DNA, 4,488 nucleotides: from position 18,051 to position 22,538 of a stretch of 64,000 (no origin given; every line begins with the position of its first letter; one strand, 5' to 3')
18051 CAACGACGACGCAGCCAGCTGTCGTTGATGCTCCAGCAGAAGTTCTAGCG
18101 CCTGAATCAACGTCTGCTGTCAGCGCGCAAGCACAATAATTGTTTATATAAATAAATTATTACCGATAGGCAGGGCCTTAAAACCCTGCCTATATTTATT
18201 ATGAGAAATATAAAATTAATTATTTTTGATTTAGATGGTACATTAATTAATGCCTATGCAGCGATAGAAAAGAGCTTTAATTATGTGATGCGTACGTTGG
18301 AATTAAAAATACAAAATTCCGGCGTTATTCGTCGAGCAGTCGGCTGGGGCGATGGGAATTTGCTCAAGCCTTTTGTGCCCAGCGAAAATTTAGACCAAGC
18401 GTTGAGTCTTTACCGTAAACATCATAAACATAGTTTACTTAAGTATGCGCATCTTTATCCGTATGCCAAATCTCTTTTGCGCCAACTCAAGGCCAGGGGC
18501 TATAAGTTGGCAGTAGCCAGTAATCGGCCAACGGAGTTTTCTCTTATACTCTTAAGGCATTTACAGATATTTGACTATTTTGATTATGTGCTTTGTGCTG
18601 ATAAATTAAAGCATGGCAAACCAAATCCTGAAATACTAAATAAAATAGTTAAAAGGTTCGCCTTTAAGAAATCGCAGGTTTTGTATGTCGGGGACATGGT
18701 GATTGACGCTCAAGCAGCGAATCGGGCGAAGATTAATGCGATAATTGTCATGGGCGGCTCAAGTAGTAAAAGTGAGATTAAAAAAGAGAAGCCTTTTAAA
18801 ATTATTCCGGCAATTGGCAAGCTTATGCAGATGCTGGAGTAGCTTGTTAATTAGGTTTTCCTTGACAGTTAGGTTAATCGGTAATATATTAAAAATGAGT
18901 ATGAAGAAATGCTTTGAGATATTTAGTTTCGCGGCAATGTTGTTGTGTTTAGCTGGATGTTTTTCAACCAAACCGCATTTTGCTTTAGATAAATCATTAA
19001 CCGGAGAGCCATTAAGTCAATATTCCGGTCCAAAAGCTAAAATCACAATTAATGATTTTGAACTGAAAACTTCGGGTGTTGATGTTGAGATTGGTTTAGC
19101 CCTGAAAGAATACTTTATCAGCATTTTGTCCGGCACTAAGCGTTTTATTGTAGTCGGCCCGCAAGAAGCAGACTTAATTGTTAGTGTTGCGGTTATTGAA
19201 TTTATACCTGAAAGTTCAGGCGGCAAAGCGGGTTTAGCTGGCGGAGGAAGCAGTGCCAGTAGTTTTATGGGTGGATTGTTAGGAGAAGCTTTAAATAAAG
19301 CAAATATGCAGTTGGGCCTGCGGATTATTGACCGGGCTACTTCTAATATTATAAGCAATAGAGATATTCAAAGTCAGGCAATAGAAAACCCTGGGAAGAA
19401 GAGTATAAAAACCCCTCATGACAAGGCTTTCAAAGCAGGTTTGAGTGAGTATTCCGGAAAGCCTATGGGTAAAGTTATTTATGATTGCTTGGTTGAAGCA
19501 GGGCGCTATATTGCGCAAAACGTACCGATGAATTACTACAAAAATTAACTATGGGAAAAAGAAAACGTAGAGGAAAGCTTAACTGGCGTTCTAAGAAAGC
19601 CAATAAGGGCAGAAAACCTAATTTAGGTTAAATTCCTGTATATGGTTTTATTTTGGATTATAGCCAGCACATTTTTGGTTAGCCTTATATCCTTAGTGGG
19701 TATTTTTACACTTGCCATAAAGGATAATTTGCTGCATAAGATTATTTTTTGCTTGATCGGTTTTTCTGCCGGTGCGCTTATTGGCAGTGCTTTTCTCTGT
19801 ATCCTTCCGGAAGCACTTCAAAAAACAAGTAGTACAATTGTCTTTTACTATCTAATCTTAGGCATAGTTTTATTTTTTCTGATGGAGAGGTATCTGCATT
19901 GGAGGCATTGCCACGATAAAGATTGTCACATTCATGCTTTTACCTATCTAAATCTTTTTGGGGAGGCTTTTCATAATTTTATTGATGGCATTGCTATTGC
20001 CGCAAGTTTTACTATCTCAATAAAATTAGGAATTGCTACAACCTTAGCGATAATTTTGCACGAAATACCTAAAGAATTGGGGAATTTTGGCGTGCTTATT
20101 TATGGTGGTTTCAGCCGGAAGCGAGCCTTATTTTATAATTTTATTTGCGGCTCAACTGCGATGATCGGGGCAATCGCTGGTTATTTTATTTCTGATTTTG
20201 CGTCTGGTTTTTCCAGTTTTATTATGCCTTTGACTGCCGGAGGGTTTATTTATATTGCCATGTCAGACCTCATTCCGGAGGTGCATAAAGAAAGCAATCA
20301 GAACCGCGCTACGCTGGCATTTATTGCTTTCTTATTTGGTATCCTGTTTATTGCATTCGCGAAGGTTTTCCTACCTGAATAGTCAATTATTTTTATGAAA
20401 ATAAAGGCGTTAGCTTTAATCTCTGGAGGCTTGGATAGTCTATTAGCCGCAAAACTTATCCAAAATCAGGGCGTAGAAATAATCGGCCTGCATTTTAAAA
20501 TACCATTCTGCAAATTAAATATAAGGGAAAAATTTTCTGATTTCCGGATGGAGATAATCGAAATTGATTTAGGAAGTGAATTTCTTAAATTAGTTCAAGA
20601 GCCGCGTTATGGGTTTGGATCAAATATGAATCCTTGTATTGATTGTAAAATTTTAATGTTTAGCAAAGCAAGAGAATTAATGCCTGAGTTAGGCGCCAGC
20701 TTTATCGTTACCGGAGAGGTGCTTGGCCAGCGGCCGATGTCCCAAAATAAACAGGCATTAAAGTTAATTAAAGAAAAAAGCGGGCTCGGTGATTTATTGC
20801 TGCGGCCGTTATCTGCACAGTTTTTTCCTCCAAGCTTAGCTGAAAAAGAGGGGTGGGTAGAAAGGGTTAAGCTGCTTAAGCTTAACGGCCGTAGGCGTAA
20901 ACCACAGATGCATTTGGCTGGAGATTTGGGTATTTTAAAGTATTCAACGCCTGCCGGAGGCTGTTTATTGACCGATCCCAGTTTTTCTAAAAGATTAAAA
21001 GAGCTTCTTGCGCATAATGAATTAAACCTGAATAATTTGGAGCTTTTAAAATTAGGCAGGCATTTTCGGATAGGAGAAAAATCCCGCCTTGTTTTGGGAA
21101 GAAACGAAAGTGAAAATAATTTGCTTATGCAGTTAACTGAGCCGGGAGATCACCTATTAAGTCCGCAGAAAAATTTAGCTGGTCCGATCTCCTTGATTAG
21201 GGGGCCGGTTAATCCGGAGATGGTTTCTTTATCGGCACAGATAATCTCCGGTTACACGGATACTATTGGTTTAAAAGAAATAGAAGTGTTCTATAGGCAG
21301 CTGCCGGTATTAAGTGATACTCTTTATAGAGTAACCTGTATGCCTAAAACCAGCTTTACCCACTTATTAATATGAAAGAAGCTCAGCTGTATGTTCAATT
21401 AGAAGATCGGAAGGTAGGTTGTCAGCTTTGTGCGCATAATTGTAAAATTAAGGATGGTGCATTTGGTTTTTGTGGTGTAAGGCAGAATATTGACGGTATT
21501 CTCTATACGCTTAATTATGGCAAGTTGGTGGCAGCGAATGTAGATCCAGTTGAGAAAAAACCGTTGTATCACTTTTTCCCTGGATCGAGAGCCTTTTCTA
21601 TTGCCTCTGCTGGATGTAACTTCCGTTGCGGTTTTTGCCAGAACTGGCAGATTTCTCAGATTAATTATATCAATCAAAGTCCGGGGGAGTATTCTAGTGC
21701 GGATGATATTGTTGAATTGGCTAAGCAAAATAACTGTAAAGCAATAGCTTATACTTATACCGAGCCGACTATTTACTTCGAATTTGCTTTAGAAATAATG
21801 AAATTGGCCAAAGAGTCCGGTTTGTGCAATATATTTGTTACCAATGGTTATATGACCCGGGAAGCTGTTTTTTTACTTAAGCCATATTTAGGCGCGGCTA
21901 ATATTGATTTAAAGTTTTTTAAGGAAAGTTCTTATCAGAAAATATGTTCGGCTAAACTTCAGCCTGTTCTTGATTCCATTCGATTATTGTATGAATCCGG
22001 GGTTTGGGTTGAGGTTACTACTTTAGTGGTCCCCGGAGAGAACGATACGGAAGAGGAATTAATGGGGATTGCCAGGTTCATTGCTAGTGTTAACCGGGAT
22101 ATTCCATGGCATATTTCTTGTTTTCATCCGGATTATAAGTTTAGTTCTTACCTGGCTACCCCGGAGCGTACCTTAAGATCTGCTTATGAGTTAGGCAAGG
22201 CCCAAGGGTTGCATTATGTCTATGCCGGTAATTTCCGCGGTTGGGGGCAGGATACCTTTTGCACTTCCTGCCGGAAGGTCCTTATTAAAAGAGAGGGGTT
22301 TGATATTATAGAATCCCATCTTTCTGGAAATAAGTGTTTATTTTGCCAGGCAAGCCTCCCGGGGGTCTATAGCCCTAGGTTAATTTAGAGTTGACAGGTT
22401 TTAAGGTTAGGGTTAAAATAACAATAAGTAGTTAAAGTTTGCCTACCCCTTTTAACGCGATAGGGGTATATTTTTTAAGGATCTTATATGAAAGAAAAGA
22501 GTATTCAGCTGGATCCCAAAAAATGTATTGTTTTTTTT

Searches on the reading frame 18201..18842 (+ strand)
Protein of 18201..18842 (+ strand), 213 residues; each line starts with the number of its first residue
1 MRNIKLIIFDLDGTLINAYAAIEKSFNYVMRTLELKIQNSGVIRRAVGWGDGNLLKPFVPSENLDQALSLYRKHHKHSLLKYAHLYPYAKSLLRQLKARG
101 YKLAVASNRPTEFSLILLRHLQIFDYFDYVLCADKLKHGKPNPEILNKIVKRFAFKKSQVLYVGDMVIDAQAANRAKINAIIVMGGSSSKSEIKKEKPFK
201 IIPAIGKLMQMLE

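Call 67: search_protein_families(library=pfam, proteins=[window:18201-18842:+], max_evalue=0.00001)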
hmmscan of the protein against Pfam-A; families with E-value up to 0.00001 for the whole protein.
window:18201-18842:+ (213 aa): 5 families
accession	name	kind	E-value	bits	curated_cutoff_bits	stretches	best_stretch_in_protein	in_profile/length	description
PF13419.12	HAD_2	-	5.2e-40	137.9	23.8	1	7-183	1-178/178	Haloacid dehalogenase-like hydrolase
PF00702.32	Hydrolase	-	4.3e-31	109.2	26.4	1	4-176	1-190/191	haloacid dehalogenase-like hydrolase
PF13242.12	Hydrolase_like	-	1.3e-09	38.2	22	1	139-204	3-71/75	HAD-hyrolase-like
PF12710.13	HAD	-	9.9e-08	33.1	27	1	7-172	1-187/189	haloacid dehalogenase-like hydrolase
PF08282.18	Hydrolase_3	-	2.2e-06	28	20.9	0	86-124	17-55/255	haloacid dehalogenase-like hydrolase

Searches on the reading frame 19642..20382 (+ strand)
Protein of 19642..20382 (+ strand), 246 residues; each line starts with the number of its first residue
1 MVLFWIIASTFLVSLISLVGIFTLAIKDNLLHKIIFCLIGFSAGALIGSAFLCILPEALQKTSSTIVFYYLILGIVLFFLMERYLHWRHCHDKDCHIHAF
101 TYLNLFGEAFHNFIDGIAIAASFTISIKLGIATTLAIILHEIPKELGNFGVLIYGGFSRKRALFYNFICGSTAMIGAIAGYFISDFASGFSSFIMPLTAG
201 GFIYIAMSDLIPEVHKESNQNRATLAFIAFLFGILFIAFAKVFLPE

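Call 67: search_protein_families(library=pfam, proteins=[window:19642-20382:+], max_evalue=0.00001)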
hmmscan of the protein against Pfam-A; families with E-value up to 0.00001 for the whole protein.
window:19642-20382:+ (246 aa): 1 family
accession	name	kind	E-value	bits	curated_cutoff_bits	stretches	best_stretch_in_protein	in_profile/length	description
PF02535.28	Zip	-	2.7e-40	139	35.1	2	93-239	170-321/323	ZIP Zinc transporter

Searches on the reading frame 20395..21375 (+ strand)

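Call 67: search_protein_families(library=pfam, proteins=[window:20395-21375:+], max_evalue=0.00001)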
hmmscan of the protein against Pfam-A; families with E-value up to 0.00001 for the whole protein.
window:20395-21375:+ (326 aa): 3 families
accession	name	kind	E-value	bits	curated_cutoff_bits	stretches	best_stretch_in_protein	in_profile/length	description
PF18297.6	NFACT-R_2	-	9.2e-14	51.9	26.9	1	221-317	1-96/104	NFACT protein RNA binding domain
PF02568.20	ThiI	-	2.2e-09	37.7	20.5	1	4-139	5-144/197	Thiamine biosynthesis protein (ThiI)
PF03054.22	tRNA_Me_trans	-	6.7e-06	26.3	20.6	0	6-108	4-126/202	tRNA methyl transferase HUP domain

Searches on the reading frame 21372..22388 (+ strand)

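Call 67: search_protein_families(library=pfam, proteins=[window:21372-22388:+], max_evalue=0.00001)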
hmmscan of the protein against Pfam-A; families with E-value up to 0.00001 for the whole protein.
window:21372-22388:+ (338 aa): 1 family
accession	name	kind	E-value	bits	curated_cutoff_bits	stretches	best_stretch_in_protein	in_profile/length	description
PF04055.27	Radical_SAM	-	5e-23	82.5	29.5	1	79-231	4-163/166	Radical SAM superfamily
